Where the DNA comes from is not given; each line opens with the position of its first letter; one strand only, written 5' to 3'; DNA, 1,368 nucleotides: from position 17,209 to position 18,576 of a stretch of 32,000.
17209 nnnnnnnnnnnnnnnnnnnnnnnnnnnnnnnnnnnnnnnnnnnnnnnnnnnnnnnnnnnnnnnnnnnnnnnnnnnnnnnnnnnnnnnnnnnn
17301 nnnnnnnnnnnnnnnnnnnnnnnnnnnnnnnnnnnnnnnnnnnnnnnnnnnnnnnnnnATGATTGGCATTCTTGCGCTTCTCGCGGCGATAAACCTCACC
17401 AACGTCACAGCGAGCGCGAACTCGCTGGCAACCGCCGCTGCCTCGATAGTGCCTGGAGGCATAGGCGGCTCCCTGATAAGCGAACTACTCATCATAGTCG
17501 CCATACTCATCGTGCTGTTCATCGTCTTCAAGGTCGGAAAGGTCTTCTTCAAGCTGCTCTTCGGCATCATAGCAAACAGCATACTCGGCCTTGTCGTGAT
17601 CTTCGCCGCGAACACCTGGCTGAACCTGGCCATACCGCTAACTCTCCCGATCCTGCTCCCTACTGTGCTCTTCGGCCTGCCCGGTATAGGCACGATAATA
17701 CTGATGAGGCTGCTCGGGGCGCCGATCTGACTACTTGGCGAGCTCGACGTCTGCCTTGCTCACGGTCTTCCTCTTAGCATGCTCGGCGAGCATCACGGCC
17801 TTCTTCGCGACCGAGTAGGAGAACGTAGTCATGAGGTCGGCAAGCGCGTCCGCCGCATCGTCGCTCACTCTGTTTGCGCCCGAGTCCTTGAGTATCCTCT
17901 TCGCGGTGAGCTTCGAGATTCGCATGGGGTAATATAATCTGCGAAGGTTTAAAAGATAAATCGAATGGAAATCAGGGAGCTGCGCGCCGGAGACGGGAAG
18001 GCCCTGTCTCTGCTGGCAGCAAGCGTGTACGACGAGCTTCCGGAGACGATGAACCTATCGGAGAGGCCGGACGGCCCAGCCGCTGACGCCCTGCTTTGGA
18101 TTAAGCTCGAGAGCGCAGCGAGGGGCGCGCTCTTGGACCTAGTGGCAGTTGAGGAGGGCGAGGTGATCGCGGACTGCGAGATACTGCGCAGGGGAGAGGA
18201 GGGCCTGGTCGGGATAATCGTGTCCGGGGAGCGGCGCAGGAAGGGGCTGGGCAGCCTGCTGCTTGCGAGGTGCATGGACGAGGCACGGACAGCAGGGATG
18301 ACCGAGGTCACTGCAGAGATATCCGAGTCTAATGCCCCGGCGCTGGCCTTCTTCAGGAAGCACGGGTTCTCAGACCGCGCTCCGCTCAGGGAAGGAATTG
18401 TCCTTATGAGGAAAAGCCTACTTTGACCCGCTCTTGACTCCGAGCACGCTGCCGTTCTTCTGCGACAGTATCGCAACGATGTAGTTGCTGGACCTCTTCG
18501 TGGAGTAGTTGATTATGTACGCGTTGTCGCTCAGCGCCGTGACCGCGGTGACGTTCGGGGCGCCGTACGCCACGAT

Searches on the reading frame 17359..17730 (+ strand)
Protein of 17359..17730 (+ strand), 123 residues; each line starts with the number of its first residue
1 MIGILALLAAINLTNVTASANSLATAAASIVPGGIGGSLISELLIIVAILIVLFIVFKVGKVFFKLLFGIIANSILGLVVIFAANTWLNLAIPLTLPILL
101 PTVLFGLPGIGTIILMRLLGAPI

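Call 6: search_protein_families(library=pfam, proteins=[window:17359-17730:+], max_evalue=0.01)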
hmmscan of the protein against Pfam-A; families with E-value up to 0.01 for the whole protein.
window:17359-17730:+ (123 aa): 1 family
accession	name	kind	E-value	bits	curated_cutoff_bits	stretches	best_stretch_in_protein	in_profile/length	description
PF07441.16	BofA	-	0.003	18.1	26.1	1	49-118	2-74/75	SigmaK-factor processing regulatory protein BofA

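Call 9: find_encoding_contigs(protein=window:17359-17730:+, flank=6000, max_places=10)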
Protein window:17359-17730:+ (123 aa): 16 contigs read that carry it; 10 places shown.
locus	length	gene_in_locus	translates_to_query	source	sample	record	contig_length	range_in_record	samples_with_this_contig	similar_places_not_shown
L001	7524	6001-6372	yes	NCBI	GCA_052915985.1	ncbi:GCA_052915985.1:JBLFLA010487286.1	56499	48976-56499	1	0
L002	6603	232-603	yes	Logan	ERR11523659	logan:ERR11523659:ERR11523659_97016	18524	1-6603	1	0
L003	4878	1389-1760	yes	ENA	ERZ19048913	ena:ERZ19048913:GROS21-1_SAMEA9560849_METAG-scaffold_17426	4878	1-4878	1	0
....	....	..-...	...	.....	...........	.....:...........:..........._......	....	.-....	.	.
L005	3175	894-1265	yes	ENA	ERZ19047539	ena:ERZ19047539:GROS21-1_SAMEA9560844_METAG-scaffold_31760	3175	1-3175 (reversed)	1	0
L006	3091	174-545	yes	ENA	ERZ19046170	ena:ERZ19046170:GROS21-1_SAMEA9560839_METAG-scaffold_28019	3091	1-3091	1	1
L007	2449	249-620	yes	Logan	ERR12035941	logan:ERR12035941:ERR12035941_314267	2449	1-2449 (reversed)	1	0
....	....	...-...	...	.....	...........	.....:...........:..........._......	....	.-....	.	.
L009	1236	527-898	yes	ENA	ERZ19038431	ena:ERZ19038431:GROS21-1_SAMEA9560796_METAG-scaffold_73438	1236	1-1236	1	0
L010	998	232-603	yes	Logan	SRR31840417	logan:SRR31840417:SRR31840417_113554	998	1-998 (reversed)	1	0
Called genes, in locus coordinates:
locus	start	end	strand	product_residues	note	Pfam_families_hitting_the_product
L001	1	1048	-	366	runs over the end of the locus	-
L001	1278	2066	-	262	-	-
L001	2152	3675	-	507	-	-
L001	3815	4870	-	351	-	PF01637:ATPase_2, PF13191:AAA_16, PF13173:AAA_14 (weak), PF13401:AAA_22 (weak), PF21100:WHD_MCM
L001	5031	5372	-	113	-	-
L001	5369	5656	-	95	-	-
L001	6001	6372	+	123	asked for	-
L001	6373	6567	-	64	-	PF00125:Histone, PF00808:CBFD_NFYB_HMF, PF15630:CENP-S (weak), PF02291:TFIID-31kDa (weak)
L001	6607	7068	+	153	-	PF13302:Acetyltransf_3 (weak), PF00583:Acetyltransf_1, PF13673:Acetyltransf_10 (weak), PF08445:FR47 (weak), PF13508:Acetyltransf_7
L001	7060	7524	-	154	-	?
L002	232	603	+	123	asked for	-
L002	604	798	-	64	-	PF00125:Histone, PF00808:CBFD_NFYB_HMF, PF15630:CENP-S (weak), PF02291:TFIID-31kDa (weak)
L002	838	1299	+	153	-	PF13302:Acetyltransf_3 (weak), PF00583:Acetyltransf_1, PF13673:Acetyltransf_10 (weak), PF08445:FR47 (weak), PF13508:Acetyltransf_7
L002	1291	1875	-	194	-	-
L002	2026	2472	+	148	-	-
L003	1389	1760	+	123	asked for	-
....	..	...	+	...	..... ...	-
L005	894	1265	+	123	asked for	-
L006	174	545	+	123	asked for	-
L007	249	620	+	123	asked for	-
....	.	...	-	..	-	?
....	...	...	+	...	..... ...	-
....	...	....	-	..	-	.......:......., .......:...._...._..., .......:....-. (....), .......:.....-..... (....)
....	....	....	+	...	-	?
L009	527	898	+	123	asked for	-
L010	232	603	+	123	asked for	-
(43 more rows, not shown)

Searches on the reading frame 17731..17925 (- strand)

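Call 6: search_protein_families(library=pfam, proteins=[window:17731-17925:-], max_evalue=0.01)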
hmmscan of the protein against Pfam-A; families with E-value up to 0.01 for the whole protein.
window:17731-17925:- (64 aa): 8 families
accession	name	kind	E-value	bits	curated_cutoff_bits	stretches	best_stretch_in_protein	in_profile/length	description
PF00808.29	CBFD_NFYB_HMF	-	8.9e-13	48.8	21.4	1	9-63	9-64/65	Histone-like transcription factor (CBF/NF-Y) and archaeal histone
PF00125.30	Histone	-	1.7e-08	35.2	26.4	1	13-63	68-118/122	Core histone H2A/H2B/H3/H4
PF15630.12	CENP-S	-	7.1e-07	30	28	1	16-62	22-68/76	CENP-S protein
PF02291.21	TFIID-31kDa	-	2e-06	28.3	29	1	9-63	12-66/122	Transcription initiation factor IID, 31kD subunit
PF15511.12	CENP-T_C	-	9.5e-05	22.9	28.1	1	4-62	14-72/108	Centromere kinetochore component CENP-T histone fold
PF03847.19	TFIID_20kDa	-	0.00024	22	27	1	17-62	15-60/68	Transcription initiation factor TFIID subunit A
PF02969.23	TAF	-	0.00027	21.5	21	1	9-63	10-64/66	TATA box binding protein associated factor (TAF)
PF07524.19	Bromo_TP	-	0.0005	20.4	24.6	1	10-63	14-67/77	Bromodomain associated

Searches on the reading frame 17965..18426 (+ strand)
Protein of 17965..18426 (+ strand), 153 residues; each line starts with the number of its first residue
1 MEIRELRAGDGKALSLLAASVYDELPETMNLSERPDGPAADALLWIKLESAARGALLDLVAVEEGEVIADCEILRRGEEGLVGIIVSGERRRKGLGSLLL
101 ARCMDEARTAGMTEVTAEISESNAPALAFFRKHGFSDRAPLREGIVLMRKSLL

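Call 6: search_protein_families(library=pfam, proteins=[window:17965-18426:+], max_evalue=0.01)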
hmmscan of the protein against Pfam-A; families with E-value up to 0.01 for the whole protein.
window:17965-18426:+ (153 aa): 6 families
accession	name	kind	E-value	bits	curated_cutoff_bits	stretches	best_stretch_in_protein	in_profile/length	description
PF00583.31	Acetyltransf_1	-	7.4e-14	52.5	20.7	1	39-135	16-116/116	Acetyltransferase (GNAT) family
PF13508.13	Acetyltransf_7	-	4.2e-11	43.5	27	1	59-136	6-83/84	Acetyltransferase (GNAT) domain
PF13673.13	Acetyltransf_10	-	9.1e-07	29.3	23.6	1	58-140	33-112/128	Acetyltransferase (GNAT) domain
PF08445.16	FR47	-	2.2e-06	28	22.1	1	65-138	10-80/86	FR47-like protein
PF13302.13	Acetyltransf_3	-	5.1e-06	27.7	25.4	1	23-135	19-137/138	Acetyltransferase (GNAT) domain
PF13420.13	Acetyltransf_4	-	0.0041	17.6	24.3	1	85-136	82-135/155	Acetyltransferase (GNAT) domain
